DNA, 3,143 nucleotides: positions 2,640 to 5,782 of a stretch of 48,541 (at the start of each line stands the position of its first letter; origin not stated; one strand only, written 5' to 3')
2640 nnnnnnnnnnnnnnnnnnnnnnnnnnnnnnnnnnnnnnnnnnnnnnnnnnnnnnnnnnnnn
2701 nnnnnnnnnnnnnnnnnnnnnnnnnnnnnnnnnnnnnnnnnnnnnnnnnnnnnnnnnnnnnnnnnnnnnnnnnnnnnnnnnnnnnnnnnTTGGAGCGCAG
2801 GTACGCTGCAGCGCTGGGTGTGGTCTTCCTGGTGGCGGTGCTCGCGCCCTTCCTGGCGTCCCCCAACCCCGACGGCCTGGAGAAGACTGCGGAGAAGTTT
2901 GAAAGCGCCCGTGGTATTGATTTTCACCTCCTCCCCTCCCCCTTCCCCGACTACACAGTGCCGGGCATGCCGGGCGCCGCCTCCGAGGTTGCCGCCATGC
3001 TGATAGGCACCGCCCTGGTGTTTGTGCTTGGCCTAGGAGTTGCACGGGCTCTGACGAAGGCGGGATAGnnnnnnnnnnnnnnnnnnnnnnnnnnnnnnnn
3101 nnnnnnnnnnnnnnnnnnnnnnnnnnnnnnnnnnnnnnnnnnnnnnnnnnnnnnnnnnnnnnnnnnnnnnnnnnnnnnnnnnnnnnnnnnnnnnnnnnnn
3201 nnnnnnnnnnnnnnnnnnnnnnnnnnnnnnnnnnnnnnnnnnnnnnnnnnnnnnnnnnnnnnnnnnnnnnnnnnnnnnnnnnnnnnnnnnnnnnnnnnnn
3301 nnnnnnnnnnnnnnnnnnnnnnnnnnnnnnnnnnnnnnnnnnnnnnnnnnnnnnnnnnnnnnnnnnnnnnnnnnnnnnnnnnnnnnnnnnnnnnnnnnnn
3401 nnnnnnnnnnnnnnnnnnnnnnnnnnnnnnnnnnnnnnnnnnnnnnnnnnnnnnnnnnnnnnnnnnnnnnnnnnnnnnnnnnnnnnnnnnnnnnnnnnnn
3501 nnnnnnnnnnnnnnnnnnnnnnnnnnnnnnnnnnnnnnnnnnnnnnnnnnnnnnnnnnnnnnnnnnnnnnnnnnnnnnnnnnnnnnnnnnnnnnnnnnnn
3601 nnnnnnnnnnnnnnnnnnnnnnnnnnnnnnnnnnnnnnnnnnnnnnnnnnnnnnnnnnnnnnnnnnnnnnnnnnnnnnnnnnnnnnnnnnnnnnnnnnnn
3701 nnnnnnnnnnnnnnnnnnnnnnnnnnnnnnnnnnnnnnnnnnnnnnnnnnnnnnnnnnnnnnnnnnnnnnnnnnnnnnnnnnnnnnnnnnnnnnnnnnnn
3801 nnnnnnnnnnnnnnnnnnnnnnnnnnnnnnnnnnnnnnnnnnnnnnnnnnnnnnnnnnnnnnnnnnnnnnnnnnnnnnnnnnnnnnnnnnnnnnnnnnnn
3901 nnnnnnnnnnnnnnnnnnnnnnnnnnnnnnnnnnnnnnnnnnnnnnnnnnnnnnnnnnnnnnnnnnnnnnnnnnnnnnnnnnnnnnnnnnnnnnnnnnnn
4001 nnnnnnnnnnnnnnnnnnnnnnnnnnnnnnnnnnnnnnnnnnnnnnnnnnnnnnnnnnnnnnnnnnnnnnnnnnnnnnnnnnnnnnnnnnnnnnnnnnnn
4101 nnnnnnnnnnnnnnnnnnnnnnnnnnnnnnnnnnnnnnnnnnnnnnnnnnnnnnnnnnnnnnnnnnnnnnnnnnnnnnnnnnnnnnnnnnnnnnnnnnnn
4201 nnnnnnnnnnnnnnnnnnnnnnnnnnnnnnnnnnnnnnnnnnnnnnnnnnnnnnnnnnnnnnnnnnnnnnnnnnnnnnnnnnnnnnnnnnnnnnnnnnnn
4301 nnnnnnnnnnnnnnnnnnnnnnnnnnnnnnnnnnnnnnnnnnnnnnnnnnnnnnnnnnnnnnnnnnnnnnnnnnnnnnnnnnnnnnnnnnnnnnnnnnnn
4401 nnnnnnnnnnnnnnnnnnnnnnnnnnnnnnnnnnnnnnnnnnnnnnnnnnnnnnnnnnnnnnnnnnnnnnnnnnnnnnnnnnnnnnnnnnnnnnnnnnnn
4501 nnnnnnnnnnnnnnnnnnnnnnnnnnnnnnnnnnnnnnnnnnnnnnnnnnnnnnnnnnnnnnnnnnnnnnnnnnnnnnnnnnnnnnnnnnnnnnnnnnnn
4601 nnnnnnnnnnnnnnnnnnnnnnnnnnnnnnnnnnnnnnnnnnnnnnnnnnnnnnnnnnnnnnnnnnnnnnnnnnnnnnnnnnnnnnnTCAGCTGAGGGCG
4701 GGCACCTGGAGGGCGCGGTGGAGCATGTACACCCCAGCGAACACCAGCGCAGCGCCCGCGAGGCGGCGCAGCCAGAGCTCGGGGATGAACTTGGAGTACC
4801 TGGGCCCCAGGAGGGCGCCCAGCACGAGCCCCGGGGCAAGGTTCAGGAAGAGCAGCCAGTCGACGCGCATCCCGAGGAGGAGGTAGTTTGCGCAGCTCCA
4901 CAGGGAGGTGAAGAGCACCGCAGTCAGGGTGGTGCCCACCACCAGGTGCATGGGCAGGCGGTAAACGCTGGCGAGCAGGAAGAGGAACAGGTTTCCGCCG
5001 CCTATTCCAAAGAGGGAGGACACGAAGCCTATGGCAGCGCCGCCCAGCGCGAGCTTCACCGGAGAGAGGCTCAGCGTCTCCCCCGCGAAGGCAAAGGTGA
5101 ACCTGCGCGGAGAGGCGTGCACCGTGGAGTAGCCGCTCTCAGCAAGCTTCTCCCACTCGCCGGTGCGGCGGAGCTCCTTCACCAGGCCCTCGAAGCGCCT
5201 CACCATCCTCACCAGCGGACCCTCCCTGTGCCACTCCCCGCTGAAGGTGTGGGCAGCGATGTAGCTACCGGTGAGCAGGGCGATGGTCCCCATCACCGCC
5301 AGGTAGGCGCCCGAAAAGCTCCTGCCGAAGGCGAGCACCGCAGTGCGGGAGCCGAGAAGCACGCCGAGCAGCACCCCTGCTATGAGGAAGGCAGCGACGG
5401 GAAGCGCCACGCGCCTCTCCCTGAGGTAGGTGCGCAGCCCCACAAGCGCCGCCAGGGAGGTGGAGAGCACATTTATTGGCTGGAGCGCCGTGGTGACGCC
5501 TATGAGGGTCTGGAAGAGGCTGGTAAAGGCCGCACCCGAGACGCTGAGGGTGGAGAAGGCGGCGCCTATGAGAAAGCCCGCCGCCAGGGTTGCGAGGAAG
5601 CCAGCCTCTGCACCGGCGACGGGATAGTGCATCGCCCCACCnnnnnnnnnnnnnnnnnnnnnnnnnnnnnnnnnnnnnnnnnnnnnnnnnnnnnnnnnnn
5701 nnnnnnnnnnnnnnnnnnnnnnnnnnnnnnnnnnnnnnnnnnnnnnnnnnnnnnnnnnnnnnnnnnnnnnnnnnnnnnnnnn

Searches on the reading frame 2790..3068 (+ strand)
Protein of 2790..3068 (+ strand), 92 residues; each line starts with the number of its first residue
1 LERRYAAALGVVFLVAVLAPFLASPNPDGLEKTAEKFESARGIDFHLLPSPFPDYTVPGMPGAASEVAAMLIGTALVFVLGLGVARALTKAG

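Call 12: search_protein_families(library=pfam, proteins=[window:2790-3068:+], max_evalue=0.001)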
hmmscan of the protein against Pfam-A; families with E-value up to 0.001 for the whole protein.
window:2790-3068:+ (92 aa): 1 family
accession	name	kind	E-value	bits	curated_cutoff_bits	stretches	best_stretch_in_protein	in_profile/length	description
PF13190.11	PDGLE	-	1.6e-16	60.4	27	1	5-89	4-101/102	PDGLE domain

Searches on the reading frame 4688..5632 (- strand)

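Call 12: search_protein_families(library=pfam, proteins=[window:4688-5632:-], max_evalue=0.001)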
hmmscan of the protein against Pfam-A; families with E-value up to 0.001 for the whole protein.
window:4688-5632:- (314 aa): 1 family
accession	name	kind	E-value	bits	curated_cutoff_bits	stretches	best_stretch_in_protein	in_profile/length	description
PF01925.25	TauE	-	2e-26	93.6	32.6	1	16-303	2-237/237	Sulfite exporter TauE/SafE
